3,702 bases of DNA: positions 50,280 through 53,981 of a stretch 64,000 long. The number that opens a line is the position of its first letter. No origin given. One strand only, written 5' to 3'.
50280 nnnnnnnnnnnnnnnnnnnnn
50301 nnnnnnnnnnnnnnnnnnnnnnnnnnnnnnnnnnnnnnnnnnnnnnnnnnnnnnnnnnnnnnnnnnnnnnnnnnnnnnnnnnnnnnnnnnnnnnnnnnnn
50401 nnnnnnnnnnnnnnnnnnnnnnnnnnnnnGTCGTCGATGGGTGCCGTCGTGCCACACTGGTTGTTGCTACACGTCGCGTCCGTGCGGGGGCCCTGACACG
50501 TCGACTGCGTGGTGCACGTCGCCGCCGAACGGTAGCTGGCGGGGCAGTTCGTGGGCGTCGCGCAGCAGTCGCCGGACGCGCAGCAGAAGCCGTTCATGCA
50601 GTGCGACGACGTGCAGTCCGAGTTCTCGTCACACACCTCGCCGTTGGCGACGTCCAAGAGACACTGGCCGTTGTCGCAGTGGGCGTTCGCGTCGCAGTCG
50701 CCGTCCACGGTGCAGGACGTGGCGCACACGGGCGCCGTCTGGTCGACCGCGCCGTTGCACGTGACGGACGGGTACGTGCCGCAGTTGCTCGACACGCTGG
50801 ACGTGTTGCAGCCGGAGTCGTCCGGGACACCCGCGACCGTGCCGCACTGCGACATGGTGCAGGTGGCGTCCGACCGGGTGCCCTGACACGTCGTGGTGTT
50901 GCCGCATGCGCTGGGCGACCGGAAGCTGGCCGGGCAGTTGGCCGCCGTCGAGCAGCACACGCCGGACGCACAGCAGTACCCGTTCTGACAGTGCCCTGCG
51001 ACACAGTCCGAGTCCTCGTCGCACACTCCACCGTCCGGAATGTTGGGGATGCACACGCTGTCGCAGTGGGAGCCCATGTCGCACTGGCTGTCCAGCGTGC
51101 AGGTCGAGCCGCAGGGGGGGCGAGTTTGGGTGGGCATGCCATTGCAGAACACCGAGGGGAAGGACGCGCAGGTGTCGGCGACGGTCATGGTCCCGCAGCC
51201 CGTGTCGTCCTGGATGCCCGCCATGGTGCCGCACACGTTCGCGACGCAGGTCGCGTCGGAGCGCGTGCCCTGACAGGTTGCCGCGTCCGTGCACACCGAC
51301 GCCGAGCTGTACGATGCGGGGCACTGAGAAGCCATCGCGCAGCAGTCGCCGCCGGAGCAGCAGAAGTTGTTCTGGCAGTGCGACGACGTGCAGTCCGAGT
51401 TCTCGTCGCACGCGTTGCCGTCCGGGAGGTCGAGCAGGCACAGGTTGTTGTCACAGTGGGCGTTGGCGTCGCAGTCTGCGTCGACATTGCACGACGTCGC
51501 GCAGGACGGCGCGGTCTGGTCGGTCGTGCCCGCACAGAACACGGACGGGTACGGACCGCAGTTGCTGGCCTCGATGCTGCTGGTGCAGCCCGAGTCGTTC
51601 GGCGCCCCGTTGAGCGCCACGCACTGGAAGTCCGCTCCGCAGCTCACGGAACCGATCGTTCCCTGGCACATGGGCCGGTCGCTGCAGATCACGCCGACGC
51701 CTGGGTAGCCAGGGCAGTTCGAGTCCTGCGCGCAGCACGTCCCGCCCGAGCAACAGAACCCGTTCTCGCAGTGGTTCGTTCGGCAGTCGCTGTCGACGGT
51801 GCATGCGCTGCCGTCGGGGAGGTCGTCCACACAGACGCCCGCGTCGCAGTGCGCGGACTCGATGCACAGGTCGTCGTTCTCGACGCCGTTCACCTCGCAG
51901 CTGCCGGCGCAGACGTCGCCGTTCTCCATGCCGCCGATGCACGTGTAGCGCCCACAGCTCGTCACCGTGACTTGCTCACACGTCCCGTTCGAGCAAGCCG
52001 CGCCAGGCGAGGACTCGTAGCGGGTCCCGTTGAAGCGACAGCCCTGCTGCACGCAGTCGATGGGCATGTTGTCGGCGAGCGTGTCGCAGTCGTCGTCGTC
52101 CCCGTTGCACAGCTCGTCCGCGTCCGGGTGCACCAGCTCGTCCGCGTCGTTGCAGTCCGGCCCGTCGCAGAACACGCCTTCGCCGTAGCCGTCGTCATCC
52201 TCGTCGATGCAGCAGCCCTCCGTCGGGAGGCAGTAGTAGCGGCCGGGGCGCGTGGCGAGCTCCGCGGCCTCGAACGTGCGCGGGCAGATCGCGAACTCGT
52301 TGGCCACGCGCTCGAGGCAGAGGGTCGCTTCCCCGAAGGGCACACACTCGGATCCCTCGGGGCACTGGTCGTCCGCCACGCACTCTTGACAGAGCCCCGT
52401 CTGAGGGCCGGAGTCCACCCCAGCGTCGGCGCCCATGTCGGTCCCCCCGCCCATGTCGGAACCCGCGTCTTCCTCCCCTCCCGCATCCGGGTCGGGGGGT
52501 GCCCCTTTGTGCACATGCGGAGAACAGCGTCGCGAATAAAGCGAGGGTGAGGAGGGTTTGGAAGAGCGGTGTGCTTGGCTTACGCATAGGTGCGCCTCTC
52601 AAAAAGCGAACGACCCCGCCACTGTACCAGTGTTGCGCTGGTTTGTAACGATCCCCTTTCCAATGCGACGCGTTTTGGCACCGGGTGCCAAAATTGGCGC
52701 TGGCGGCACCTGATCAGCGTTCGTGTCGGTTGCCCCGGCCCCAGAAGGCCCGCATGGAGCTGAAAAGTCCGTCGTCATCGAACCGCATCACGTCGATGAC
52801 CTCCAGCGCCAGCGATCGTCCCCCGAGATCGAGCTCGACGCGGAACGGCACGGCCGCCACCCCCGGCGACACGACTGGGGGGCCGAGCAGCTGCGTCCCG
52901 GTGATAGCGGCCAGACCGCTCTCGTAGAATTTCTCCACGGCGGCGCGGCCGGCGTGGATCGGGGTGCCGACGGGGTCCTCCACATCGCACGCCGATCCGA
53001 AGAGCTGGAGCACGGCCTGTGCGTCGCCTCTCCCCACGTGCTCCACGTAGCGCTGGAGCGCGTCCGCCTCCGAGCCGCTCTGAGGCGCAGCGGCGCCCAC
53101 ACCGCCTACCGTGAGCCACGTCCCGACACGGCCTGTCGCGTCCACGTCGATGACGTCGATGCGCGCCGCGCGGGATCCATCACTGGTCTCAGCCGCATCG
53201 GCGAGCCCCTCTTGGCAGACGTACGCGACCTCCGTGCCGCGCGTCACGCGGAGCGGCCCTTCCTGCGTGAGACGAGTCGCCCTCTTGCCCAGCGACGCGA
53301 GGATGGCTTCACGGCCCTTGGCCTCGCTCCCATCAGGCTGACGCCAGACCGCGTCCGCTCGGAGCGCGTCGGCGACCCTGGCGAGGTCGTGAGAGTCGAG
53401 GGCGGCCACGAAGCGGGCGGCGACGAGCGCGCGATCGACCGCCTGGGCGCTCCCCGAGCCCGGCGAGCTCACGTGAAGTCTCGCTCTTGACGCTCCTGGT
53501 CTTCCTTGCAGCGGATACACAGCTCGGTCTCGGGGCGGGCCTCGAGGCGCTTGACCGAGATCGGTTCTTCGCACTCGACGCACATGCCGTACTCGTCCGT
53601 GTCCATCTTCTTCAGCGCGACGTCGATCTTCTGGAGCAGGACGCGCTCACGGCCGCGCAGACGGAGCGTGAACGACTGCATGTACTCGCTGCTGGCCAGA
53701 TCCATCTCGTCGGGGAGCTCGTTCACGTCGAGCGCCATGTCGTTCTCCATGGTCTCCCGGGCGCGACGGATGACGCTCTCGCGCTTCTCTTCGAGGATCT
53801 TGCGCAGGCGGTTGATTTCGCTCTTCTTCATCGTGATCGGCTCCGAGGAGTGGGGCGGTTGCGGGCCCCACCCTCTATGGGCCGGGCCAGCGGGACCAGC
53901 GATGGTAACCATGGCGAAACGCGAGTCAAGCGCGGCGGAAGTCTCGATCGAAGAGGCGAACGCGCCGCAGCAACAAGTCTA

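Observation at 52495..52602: Giant Cys-rich protein is separated from its own lipoprotein signal peptide by a +1 frame change at CAA-AGG-G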

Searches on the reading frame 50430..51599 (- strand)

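Call 61: search_protein_families(library=pfam, proteins=[window:50430-51599:-], max_evalue=1)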
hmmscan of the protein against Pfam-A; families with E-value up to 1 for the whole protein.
window:50430-51599:- (390 aa): 1 family
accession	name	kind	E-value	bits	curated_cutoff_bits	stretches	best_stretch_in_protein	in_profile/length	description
PF23416.1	DUF7107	-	0.00012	22.7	24.6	2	295-340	1-47/48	Domain of unknown function (DUF7107)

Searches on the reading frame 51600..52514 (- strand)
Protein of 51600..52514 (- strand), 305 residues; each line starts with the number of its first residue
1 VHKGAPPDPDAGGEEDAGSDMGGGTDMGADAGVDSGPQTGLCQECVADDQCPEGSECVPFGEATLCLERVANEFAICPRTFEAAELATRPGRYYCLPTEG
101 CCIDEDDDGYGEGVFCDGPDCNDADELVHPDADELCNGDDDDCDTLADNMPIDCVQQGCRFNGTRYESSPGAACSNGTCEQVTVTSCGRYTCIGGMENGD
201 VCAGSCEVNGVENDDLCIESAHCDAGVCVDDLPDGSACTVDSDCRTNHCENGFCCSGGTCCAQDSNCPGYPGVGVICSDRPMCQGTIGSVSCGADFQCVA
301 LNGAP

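Call 61: search_protein_families(library=pfam, proteins=[window:51600-52514:-], max_evalue=1)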
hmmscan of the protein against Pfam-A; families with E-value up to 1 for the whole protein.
window:51600-52514:- (305 aa): 1 family
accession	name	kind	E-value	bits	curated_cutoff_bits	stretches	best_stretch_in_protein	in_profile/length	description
PF23416.1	DUF7107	-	0.009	16.8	24.6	1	214-255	5-47/48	Domain of unknown function (DUF7107)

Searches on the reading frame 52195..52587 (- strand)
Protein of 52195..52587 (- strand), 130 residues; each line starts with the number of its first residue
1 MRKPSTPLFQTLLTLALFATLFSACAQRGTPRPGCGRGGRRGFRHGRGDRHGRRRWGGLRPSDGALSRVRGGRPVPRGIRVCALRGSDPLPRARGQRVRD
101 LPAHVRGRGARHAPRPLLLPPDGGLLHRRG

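Call 43: search_protein_families(library=ncbifam, proteins=[window:52195-52587:-], max_evalue=0.1)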
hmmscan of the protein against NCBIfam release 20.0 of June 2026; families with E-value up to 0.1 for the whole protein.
window:52195-52587:- (130 aa): 0 families

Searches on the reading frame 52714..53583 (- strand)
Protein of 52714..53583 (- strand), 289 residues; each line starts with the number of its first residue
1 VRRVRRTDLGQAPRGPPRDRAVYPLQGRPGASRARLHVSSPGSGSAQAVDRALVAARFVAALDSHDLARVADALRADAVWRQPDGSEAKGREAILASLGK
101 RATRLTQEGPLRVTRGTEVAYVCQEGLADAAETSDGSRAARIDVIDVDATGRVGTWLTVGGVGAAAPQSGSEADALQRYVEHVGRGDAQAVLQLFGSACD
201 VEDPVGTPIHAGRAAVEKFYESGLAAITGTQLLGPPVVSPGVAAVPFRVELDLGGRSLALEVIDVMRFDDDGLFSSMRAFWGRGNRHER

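Call 8: search_protein_families(library=pfam, proteins=[window:52714-53583:-], max_evalue=0.01)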
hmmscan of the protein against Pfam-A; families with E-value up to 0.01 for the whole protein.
window:52714-53583:- (289 aa): 5 families
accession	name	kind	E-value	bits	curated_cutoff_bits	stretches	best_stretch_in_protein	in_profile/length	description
PF12680.13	SnoaL_2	-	6.9e-19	68.8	27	2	177-274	2-99/102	SnoaL-like domain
PF13577.12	SnoaL_4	-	3e-06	27.7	24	1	55-103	13-62/126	SnoaL-like domain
PF14534.12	DUF4440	-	3.2e-05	24.8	25.2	1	55-122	5-73/107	Domain of unknown function (DUF4440)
PF02136.26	NTF2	-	9.4e-05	23.3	21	0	175-222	5-51/116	Nuclear transport factor 2 (NTF2) domain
PF13474.12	SnoaL_3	-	0.00021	22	22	0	174-231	3-60/121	SnoaL-like domain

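Call 9: find_encoding_contigs(protein=window:52714-53583:-, flank=8000, max_places=4)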
Protein window:52714-53583:- (289 aa): no gene with exactly this product is on record in the collection.

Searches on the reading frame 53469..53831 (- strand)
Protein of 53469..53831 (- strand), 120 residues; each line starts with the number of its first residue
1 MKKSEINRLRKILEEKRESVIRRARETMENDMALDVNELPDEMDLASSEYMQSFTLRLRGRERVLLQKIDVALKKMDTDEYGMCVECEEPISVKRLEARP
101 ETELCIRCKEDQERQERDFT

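Call 45: find_encoding_contigs(protein=window:53469-53831:-, flank=2500, max_places=10)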
Protein window:53469-53831:- (120 aa): 11 contigs read that carry it; 10 places shown.
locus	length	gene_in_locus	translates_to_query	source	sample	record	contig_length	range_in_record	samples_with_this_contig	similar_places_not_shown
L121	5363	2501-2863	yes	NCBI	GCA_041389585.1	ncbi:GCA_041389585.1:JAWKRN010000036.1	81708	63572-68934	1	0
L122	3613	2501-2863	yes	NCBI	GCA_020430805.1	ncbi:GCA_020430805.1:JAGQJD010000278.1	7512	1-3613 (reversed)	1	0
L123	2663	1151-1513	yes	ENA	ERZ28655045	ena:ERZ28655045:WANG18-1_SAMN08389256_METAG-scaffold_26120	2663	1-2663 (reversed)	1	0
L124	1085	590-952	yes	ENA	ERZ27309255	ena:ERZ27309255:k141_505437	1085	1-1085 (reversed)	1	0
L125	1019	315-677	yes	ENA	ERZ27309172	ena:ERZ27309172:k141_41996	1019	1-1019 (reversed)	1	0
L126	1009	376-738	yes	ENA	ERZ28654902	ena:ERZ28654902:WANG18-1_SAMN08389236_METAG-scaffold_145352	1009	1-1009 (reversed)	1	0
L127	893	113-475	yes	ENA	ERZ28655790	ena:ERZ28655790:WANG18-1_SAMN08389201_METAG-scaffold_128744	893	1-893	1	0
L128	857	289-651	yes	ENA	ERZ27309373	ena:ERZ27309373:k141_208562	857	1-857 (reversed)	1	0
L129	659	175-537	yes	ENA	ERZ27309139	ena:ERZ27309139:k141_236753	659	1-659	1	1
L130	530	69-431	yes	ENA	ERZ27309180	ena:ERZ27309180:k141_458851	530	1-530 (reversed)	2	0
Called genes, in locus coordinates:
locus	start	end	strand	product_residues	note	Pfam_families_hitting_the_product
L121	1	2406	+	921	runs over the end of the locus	PF05762:VWA_CoxE (faint), PF00092:VWA (weak), PF09967:DUF2201 (faint), PF13519:VWA_2, PF07090:GATase1_like (faint), PF00092:VWA, PF13519:VWA_2, PF13768:VWA_3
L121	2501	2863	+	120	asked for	PF21157:DksA_N, PF01258:zf-dskA_traR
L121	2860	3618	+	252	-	PF13577:SnoaL_4 (faint), PF14534:DUF4440 (faint), PF12680:SnoaL_2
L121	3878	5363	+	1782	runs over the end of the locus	-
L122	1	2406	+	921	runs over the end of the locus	PF05762:VWA_CoxE (faint), PF00092:VWA (weak), PF09967:DUF2201 (faint), PF13519:VWA_2, PF07090:GATase1_like (faint), PF00092:VWA, PF13519:VWA_2, PF13768:VWA_3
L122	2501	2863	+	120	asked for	PF21157:DksA_N, PF01258:zf-dskA_traR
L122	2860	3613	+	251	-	PF13577:SnoaL_4 (faint), PF12680:SnoaL_2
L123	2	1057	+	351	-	?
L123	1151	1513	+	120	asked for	PF21157:DksA_N, PF01258:zf-dskA_traR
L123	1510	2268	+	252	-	PF13577:SnoaL_4 (faint), PF14534:DUF4440 (faint), PF12680:SnoaL_2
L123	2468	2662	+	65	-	?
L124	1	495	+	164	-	?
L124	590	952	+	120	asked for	PF21157:DksA_N, PF01258:zf-dskA_traR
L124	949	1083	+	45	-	?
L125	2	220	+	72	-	?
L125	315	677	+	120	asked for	PF21157:DksA_N, PF01258:zf-dskA_traR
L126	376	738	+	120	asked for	PF21157:DksA_N, PF01258:zf-dskA_traR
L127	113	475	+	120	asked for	PF21157:DksA_N, PF01258:zf-dskA_traR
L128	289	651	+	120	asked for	PF21157:DksA_N, PF01258:zf-dskA_traR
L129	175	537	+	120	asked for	PF21157:DksA_N, PF01258:zf-dskA_traR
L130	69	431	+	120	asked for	PF21157:DksA_N, PF01258:zf-dskA_traR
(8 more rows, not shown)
